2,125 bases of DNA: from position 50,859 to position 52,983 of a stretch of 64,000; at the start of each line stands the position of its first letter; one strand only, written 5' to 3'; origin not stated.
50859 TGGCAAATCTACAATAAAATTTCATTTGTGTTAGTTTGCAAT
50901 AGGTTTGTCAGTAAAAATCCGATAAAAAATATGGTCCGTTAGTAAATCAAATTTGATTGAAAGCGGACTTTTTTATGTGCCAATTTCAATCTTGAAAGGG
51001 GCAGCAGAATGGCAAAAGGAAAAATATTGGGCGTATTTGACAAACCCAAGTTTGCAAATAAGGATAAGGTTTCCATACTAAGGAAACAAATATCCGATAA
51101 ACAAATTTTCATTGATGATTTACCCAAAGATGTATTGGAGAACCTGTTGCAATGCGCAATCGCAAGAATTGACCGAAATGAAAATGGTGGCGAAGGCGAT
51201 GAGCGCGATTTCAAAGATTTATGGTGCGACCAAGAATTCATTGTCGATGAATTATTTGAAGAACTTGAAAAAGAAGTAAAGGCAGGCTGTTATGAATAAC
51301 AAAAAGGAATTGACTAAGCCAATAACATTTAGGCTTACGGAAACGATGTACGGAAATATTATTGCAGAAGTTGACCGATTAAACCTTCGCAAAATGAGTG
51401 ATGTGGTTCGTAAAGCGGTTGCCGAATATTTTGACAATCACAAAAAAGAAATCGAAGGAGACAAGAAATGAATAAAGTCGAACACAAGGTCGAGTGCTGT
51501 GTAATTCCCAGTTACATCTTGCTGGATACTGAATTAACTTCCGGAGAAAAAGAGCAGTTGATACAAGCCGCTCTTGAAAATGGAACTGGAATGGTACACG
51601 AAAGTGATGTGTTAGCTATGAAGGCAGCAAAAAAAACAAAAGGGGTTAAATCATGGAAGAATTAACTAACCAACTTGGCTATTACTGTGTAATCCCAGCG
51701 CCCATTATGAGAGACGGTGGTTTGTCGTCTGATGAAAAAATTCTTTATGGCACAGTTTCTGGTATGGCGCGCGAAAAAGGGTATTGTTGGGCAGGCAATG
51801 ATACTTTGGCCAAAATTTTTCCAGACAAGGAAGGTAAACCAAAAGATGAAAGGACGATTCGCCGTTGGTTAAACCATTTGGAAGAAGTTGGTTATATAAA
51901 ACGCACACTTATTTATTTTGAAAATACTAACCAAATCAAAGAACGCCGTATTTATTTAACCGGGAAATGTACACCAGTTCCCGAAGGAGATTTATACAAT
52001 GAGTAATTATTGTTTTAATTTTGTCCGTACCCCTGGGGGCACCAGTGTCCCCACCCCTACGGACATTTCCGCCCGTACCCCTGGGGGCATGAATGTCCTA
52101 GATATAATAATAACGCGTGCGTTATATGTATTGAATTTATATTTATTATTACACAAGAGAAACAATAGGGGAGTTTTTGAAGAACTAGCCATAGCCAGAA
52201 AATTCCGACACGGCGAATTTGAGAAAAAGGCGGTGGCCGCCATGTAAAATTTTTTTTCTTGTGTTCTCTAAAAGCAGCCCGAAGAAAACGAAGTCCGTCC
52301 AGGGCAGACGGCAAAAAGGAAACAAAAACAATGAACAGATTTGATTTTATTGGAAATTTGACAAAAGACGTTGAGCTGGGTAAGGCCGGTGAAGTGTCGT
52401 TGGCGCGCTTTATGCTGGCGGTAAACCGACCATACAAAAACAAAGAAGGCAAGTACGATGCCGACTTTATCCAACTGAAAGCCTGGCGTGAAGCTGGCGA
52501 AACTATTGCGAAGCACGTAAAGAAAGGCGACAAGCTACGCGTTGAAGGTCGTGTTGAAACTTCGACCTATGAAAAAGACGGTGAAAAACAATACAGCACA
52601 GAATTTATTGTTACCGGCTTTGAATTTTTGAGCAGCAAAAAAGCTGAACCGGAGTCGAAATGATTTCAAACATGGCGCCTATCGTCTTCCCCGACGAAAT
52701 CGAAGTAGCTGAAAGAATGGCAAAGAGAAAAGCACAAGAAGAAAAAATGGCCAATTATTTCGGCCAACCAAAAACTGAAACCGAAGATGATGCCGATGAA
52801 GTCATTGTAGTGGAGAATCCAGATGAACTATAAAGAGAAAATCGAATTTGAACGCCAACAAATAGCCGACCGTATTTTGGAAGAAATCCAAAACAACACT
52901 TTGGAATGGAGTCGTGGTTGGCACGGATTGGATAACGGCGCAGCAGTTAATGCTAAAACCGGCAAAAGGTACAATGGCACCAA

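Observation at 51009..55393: Leading-region-like block next to the putative oriT, with uncharacterised small ORFs as candidate anti-defence or establishment genes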

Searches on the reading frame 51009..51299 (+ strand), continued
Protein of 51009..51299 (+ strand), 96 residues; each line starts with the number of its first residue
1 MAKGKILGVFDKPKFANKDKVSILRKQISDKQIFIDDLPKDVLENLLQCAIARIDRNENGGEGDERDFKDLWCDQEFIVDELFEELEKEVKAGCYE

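Call 93: search_dna_similar(query=window:51009-51296:+, collection=plasmids, mode=protein, max_evalue=0.01, max_rows=10)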
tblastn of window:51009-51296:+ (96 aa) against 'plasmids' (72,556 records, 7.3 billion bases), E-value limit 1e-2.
No match.

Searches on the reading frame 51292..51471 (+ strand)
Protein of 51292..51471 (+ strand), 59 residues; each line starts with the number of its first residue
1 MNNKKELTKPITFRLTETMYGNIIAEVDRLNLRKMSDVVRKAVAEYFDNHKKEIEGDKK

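Call 3: search_protein_families(library=pfam, proteins=[window:51292-51471:+], max_evalue=0.01)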
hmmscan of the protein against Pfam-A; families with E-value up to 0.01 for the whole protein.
window:51292-51471:+ (59 aa): 0 families

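Call 24: search_protein_families(library=phrogs, proteins=[window:51292-51471:+], max_evalue=1)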
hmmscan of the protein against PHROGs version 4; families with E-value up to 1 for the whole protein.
window:51292-51471:+ (59 aa): 5 families
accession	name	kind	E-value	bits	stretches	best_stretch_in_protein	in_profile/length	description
phrog_4003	-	DNA, RNA and nucleotide metabolism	0.0019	19.2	1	9-52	27-70/72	DNA binding protein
phrog_876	-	transcription regulation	0.012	16.1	1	5-53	64-111/239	transcriptional repressor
phrog_3486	-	unknown function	0.022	16.3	1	2-52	6-58/102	-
phrog_3180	-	transcription regulation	0.091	13.7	1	33-52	29-48/50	Arc-like repressor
phrog_6527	-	unknown function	0.29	12.2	1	28-57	19-48/56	-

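Call 25: search_protein_families(library=ncbifam, proteins=[window:51292-51471:+], max_evalue=1)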
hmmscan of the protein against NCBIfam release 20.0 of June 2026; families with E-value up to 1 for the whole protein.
window:51292-51471:+ (59 aa): 2 families
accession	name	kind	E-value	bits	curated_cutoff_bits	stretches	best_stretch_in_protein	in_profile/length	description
NF041793.1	ORF56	equivalog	0.0025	17.8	50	1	24-48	18-39/39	ORF56 family plasmid copy control protein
NF001899.0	PRK00654.1-2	equivalog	0.043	12.2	459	1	2-51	274-321/478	glycogen synthase GlgA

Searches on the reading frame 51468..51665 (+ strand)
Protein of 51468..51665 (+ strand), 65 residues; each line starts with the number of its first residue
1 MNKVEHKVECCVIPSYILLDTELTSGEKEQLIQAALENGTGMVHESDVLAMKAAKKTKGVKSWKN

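Call 3: search_protein_families(library=pfam, proteins=[window:51468-51665:+], max_evalue=0.01)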
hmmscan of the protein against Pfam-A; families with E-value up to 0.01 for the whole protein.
window:51468-51665:+ (65 aa): 0 families

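Call 24: search_protein_families(library=phrogs, proteins=[window:51468-51665:+], max_evalue=1)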
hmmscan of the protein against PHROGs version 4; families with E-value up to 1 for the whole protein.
window:51468-51665:+ (65 aa): 0 families

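Call 25: search_protein_families(library=ncbifam, proteins=[window:51468-51665:+], max_evalue=1)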
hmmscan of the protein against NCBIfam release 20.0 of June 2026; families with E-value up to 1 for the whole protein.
window:51468-51665:+ (65 aa): 0 families

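Call 60: find_encoding_contigs(protein=window:51468-51665:+, flank=10000, max_places=6)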
Protein window:51468-51665:+ (65 aa): 2 contigs read that carry it; 2 places shown.
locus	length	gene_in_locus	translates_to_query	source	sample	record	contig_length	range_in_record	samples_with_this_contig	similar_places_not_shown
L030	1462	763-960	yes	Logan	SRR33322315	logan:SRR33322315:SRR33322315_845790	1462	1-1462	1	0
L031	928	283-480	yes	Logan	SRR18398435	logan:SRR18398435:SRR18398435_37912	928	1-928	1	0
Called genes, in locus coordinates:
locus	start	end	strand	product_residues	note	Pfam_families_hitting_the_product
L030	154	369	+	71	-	-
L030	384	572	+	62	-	-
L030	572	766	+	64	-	-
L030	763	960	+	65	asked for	-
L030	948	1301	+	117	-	PF13730:HTH_36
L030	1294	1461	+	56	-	?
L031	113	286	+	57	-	-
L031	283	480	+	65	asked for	-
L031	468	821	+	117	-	PF13730:HTH_36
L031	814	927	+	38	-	?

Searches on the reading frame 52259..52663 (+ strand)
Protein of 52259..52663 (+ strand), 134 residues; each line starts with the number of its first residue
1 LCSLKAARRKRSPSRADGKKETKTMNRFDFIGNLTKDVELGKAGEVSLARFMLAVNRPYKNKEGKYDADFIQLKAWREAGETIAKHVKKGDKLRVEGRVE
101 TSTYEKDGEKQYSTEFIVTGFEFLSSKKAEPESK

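Call 3: search_protein_families(library=pfam, proteins=[window:52259-52663:+], max_evalue=0.01)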
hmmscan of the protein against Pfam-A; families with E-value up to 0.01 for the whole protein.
window:52259-52663:+ (134 aa): 2 families
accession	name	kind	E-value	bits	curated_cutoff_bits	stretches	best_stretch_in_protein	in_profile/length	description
PF00436.31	SSB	-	2.5e-20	72.9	26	1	25-124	1-104/104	Single-strand binding protein family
PF01336.31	tRNA_anti-codon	-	3e-05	24.3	27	1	70-113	28-64/75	OB-fold nucleic acid binding domain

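Call 95: search_protein_families(library=ncbifam, proteins=[window:52331-52663:+], max_evalue=0.001)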
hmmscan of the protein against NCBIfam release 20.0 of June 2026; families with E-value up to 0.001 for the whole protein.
window:52331-52663:+ (110 aa): 18 families
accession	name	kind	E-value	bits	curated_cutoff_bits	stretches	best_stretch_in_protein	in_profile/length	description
NF005579.0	PRK07274.1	equivalog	8.2e-23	80.6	169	1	2-104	3-106/131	single-stranded DNA-binding protein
NF005580.0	PRK07275.1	subfamily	5.2e-21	75.5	254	1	3-105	4-108/162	single-stranded DNA-binding protein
NF005241.0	PRK06751.1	equivalog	4.2e-20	72.6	313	1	1-106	2-109/173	single-stranded DNA-binding protein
TIGR00621.2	ssb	subfamily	1.3e-19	71.1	53.95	1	2-103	5-110/165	single-stranded DNA-binding protein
NF005242.0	PRK06752.1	equivalog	1.3e-19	70.4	189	1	1-104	2-107/112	single-stranded DNA-binding protein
NF006297.0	PRK08486.1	equivalog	7.5e-11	42.5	212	1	2-108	3-113/182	single-stranded DNA-binding protein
NF005851.0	PRK07772.1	subfamily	1.5e-09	38.3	194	1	6-92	9-101/191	single-stranded DNA-binding protein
NF005406.0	PRK06958.1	subfamily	7.6e-08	33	252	1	4-105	7-113/182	single-stranded DNA-binding protein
NF005674.0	PRK07459.1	equivalog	1.7e-07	31.1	161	1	9-108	11-109/121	single-stranded DNA-binding protein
NF006445.0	PRK08763.1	subfamily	1.1e-06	28.9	246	1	2-103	6-111/164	single-stranded DNA-binding protein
NF004512.0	PRK05853.1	equivalog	2.9e-06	27.3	215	1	6-93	8-99/168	hypothetical protein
NF004357.0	PRK05733.1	subfamily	3.8e-06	27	241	1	55-94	63-102/172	single-stranded DNA-binding protein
NF004972.0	PRK06341.1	equivalog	6.6e-06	26.2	254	1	2-98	6-108/166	single-stranded DNA-binding protein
NF004476.0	PRK05813.1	equivalog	1.6e-05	24.5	171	1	24-87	133-189/219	single-stranded DNA-binding protein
NF005170.0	PRK06642.1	equivalog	2e-05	24.4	270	1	2-98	6-108/152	single-stranded DNA-binding protein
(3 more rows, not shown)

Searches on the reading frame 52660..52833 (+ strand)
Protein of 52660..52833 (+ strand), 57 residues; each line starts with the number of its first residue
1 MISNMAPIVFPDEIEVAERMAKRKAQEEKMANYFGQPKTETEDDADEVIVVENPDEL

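Call 3: search_protein_families(library=pfam, proteins=[window:52660-52833:+], max_evalue=0.01)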
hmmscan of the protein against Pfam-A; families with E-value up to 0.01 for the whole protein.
window:52660-52833:+ (57 aa): 0 families

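Call 24: search_protein_families(library=phrogs, proteins=[window:52660-52833:+], max_evalue=1)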
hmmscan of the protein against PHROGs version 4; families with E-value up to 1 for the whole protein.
window:52660-52833:+ (57 aa): 2 families
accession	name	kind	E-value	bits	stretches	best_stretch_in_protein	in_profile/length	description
phrog_3135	-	unknown function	0.15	13.4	1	13-47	31-65/114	-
phrog_15283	-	unknown function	0.18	13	1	27-52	33-58/61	-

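Call 25: search_protein_families(library=ncbifam, proteins=[window:52660-52833:+], max_evalue=1)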
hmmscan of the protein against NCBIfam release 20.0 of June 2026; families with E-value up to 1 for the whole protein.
window:52660-52833:+ (57 aa): 0 families

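Call 31: find_homologous_proteins(query=window:52660-52833:+, max_evalue=0.01)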
Query window:52660-52833:+ (57 aa): 12 proteins with E <= 0.01 among 12 candidates.
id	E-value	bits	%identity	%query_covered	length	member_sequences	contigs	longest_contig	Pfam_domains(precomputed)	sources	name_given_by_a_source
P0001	1.3e-28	114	100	100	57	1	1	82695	-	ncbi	-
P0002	8.5e-24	99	91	100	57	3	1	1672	-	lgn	-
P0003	2.9e-22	95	81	100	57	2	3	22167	-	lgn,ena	-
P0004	1.1e-21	93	84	100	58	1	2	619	-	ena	-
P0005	1.3e-20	89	79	100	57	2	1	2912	-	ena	-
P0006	4.2e-20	88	79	100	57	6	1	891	-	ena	-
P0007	9.1e-20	87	77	100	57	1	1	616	-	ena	-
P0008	2.9e-17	79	70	100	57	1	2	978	-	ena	-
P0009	5.0e-17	78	75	93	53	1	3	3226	-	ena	-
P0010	3.2e-13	67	63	100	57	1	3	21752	-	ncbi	-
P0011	6.2e-13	66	63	100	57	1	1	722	-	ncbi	-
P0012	6.0e-7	47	78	63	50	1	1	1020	-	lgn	-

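Call 32: find_encoding_contigs(protein=P0010, flank=10000, max_places=4)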
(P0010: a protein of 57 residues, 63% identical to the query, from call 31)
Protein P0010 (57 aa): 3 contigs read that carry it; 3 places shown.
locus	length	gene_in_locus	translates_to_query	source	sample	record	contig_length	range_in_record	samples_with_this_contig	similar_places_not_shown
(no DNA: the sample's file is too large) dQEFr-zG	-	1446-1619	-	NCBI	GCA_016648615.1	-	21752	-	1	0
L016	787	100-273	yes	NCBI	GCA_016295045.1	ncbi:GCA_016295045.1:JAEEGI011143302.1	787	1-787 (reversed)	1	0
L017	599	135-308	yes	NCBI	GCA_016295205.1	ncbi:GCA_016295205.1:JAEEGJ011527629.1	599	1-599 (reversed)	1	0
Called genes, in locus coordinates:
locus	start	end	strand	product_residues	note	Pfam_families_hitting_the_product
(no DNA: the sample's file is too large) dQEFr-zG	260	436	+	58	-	-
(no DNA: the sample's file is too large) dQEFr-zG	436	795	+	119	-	PF13730:HTH_36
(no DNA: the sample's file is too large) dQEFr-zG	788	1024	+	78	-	-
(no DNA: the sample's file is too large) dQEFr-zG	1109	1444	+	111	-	PF00436:SSB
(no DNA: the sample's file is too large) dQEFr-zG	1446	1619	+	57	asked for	-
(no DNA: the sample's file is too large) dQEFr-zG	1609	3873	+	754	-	PF08401:ArdcN, PF18818:MPTase-PolyVal, PF22763:NrS1-1_pol-like_HBD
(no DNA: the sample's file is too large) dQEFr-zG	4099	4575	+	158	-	-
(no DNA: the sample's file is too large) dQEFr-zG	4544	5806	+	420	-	PF18555:MobL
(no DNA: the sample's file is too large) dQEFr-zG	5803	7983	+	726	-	PF02534:T4SS-DNA_transf, PF00270:DEAD (weak), PF01935:DUF87 (weak), PF10412:TrwB_AAD_bind, PF12696:TraG-D_C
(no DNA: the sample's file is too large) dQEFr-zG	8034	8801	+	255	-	PF00142:Fer4_NifH (faint), PF01656:CbiA, PF02374:ArsA_ATPase (faint), PF06564:CBP_BcsQ (weak), PF09140:MipZ, PF10609:ParA, PF13614:AAA_31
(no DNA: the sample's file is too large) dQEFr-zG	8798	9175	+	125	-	-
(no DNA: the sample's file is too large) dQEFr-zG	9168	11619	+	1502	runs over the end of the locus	PF06832:BiPBP_C (faint)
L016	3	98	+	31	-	?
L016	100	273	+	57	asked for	-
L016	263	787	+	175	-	?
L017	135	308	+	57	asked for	-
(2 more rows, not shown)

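Call 33: find_encoding_contigs(protein=P0003, flank=10000, max_places=4)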
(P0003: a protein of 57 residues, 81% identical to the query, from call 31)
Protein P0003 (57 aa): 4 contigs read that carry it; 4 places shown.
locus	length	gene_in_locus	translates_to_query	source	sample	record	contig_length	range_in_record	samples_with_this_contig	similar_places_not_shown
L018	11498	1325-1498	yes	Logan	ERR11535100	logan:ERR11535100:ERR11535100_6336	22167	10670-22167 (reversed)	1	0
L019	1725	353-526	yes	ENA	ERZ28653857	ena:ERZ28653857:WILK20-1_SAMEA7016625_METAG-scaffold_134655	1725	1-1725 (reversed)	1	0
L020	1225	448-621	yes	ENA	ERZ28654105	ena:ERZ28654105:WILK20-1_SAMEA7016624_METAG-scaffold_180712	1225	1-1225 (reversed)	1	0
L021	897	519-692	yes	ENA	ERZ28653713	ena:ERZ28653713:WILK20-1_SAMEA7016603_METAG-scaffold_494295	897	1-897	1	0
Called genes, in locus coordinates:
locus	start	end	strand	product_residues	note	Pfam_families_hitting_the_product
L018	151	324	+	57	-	-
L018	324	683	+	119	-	PF13730:HTH_36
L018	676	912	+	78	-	-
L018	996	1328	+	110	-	PF00436:SSB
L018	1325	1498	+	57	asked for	-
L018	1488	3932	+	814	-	PF08401:ArdcN, PF18818:MPTase-PolyVal, PF22763:NrS1-1_pol-like_HBD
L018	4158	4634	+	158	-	-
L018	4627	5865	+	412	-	PF18555:MobL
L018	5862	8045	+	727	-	PF02534:T4SS-DNA_transf, PF00270:DEAD (weak), PF10412:TrwB_AAD_bind, PF12696:TraG-D_C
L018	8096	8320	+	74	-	-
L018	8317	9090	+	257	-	PF00142:Fer4_NifH (faint), PF01656:CbiA, PF02374:ArsA_ATPase (weak), PF06564:CBP_BcsQ, PF09140:MipZ, PF10609:ParA, PF13614:AAA_31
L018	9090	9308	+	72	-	-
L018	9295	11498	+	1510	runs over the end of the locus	-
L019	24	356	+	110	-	PF00436:SSB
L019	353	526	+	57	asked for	-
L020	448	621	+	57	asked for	-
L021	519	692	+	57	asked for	-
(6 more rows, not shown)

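Call 61: find_encoding_contigs(protein=P0001, flank=10000, max_places=3)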
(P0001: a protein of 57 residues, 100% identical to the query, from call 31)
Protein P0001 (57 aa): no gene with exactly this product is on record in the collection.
